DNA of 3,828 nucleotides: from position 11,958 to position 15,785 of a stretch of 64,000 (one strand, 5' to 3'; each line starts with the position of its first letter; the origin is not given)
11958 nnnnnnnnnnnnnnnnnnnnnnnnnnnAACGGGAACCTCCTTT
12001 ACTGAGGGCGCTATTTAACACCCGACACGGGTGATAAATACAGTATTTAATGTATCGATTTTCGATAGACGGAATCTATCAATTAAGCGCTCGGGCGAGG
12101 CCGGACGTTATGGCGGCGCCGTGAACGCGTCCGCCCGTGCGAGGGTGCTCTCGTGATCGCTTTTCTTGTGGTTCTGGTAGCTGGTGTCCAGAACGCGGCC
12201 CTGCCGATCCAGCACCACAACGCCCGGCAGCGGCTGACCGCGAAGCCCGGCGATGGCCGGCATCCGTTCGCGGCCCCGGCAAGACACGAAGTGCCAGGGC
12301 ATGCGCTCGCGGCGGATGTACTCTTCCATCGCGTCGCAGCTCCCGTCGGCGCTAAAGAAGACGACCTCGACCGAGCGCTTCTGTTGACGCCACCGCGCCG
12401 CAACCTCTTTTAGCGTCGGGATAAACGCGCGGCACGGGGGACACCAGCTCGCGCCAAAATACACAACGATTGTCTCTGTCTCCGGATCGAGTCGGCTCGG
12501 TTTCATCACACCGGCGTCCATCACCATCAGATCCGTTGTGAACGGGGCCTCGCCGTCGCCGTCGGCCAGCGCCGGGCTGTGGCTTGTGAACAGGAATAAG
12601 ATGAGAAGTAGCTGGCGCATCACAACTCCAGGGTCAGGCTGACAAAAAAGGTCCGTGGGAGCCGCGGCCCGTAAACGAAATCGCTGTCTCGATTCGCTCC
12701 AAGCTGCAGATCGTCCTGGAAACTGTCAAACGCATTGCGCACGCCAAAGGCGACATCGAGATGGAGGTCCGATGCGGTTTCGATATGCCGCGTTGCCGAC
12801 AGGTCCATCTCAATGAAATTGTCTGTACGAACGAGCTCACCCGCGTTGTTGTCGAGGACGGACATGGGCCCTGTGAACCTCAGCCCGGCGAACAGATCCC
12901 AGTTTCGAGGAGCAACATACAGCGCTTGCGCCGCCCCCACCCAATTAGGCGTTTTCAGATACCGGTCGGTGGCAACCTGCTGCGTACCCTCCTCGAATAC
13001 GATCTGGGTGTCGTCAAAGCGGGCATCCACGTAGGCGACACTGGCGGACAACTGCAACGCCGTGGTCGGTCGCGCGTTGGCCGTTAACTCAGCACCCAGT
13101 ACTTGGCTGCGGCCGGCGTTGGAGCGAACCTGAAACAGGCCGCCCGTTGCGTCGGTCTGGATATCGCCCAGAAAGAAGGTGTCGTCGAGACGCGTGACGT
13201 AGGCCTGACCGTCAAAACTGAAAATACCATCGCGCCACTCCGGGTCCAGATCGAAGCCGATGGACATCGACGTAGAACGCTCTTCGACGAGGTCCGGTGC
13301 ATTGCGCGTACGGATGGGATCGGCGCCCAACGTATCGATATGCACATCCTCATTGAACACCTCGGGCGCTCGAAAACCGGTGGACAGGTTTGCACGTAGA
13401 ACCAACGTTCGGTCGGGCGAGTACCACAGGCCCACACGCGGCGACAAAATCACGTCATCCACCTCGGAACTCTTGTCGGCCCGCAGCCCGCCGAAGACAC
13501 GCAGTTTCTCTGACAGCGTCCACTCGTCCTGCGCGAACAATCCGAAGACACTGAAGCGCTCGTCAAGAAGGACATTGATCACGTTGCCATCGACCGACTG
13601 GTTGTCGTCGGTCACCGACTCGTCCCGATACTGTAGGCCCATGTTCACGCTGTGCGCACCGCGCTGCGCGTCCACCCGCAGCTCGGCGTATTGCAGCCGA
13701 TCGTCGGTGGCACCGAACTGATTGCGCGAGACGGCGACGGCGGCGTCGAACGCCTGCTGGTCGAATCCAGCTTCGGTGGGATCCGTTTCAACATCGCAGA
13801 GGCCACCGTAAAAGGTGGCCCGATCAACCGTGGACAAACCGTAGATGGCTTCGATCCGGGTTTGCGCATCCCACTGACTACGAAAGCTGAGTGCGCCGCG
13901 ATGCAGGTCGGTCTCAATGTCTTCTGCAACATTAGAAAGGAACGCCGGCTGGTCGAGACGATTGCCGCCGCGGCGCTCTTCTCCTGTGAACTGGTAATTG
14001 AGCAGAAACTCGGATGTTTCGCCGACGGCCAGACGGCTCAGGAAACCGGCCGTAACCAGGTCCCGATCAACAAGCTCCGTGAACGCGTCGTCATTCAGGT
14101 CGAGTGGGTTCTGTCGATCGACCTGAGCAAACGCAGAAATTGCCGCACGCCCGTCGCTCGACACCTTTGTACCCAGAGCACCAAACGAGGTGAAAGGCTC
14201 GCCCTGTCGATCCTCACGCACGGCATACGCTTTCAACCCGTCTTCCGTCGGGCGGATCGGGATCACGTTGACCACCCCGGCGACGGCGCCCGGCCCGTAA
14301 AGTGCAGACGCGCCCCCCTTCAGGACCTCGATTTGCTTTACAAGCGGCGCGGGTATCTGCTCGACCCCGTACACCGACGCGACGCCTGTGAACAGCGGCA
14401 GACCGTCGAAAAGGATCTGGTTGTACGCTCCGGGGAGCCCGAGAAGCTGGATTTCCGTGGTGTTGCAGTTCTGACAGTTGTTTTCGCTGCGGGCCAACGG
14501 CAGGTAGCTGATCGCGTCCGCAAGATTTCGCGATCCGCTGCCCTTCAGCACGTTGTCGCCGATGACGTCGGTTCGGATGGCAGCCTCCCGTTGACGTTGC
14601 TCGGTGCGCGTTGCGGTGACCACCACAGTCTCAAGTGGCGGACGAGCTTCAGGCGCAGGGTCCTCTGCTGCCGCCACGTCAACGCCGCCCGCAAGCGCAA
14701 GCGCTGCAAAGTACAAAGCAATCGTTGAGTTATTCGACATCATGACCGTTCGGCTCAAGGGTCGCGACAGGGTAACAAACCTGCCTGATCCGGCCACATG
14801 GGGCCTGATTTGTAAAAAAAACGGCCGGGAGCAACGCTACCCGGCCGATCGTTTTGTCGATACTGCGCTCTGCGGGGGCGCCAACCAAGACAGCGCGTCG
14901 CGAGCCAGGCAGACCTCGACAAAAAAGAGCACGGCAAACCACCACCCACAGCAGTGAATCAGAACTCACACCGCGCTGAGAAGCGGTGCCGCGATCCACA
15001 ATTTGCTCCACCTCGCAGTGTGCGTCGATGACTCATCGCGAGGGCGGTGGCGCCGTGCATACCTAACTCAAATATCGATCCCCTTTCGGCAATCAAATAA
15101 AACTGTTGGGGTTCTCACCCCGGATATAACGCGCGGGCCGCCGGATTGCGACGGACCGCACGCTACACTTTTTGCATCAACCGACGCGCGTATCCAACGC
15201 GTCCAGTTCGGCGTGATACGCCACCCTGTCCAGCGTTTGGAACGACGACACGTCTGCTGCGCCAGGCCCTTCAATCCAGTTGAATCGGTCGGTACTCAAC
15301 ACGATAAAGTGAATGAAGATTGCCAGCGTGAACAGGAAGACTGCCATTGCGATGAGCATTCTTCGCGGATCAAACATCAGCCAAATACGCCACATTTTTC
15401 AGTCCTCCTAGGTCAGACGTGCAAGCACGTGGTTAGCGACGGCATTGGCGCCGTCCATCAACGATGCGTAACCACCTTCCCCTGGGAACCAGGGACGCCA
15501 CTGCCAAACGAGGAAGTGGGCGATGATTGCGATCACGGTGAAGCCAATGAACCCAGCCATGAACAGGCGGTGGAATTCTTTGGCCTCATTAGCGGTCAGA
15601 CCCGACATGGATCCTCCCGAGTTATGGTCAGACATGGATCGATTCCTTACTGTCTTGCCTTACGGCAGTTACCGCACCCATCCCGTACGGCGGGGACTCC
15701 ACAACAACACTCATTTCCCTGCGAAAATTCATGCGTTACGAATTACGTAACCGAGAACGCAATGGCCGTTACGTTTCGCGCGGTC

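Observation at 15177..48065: Photosynthesis gene cluster with antenna, pigment and regulator genes but no reaction-centre, cyclase or carotenoid-desaturase genes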

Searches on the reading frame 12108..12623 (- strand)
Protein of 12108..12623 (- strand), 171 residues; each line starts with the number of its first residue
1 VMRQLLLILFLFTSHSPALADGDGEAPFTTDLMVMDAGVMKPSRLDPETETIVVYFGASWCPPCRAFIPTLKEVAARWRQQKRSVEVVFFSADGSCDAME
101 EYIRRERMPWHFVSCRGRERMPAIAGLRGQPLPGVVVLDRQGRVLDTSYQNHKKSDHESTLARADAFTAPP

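Call 20: search_protein_families(library=pfam, proteins=[window:12108-12623:-], max_evalue=0.01)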
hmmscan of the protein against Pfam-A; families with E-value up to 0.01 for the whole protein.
window:12108-12623:- (171 aa): 8 families
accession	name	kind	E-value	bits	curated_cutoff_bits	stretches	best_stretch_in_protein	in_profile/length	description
PF13905.12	Thioredoxin_8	-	9.9e-15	55.1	27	1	50-144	2-94/94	Thioredoxin-like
PF08534.16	Redoxin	-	4.1e-08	33.6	26.6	1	50-159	29-142/148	Redoxin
PF00578.27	AhpC-TSA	-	1.9e-07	31.5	26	1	50-144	26-121/124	AhpC/TSA family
PF00085.26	Thioredoxin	-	1.3e-06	28.8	23.5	1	48-88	17-54/103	Thioredoxin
PF14595.12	Thioredoxin_9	-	0.00036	20.9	25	1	53-108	45-98/129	Thioredoxin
PF02630.20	SCO1-SenC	-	0.0062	16.9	22.8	1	46-100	18-73/134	SCO1/SenC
PF04756.19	OST3_OST6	-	0.0069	16.3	27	1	56-93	37-80/294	OST3 / OST6 family, transporter family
PF13098.12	Thioredoxin_2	-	0.0083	16.9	27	0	50-95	6-51/104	Thioredoxin-like domain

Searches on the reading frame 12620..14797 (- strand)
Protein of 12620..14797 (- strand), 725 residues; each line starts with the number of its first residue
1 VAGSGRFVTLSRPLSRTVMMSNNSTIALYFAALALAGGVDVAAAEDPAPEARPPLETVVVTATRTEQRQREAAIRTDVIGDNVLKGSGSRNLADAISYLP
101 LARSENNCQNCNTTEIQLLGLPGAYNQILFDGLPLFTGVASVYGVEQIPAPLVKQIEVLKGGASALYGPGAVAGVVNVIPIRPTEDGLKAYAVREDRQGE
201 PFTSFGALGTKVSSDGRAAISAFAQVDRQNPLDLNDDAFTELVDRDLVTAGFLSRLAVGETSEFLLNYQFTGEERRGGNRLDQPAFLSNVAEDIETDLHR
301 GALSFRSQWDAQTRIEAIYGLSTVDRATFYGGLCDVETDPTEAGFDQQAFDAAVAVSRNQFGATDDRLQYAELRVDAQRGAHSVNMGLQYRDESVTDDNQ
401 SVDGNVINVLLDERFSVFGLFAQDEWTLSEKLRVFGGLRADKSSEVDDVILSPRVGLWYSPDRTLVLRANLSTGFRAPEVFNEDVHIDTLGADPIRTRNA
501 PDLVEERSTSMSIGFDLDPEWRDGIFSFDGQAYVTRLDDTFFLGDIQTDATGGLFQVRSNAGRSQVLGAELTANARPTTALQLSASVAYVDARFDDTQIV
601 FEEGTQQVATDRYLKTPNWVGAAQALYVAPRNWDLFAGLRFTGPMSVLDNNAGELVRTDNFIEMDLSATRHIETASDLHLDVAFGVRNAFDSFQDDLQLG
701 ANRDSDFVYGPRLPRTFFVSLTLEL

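Call 20: search_protein_families(library=pfam, proteins=[window:12620-14797:-], max_evalue=0.01)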
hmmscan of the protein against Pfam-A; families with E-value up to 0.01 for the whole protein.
window:12620-14797:- (725 aa): 4 families
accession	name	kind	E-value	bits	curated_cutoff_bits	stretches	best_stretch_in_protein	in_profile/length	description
PF00593.30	TonB_dep_Rec_b-barrel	-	3.5e-33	116.6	27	1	276-688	39-435/436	TonB dependent receptor-like, beta-barrel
PF07715.20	Plug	-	2.1e-18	67.2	23.9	1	69-175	2-107/107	TonB-dependent Receptor Plug Domain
PF14905.12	OMP_b-brl_3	-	2.1e-05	24.2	27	1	501-699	211-383/408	Outer membrane protein beta-barrel family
PF25183.1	OMP_b-brl_4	-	0.00019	20.4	30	0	412-441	362-391/838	Outer membrane beta barrel domain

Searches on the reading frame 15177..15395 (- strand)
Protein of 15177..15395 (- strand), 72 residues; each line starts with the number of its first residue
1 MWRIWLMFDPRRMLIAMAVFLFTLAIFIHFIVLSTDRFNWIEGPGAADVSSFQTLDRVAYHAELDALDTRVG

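Call 5: search_protein_families(library=ncbifam, proteins=[window:15177-15395:-])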
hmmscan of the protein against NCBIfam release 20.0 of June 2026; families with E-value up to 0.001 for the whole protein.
window:15177-15395:- (72 aa): 1 family
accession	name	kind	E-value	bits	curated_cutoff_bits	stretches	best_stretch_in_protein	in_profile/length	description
NF040861.1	pufA_517_ASD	equivalog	5.5e-21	74.4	35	1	2-42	1-41/41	light-harvesting antenna LH1, alpha subunit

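Call 9: find_encoding_contigs(protein=window:15177-15395:-, flank=10000, max_places=8)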
Protein window:15177-15395:- (72 aa): 1 contig read that carries it; 1 place shown.
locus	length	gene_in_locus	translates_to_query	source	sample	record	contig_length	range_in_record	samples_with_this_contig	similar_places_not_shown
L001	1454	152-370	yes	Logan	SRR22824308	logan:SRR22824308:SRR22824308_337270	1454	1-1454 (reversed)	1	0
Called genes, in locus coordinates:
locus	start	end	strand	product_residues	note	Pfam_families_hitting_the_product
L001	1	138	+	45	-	?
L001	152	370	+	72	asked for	PF00556:LHC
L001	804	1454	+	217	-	?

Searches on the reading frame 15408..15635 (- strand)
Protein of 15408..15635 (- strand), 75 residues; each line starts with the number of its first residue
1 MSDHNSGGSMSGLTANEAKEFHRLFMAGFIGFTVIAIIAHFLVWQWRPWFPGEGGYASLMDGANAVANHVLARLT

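Call 5: search_protein_families(library=ncbifam, proteins=[window:15408-15635:-])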
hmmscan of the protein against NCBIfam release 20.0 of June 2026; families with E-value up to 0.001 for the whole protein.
window:15408-15635:- (75 aa): 1 family
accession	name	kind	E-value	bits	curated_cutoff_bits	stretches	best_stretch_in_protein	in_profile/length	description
NF040862.1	pufB_517_ASD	equivalog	1.8e-23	82.2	61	1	9-50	1-42/42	light-harvesting antenna LH1, beta subunit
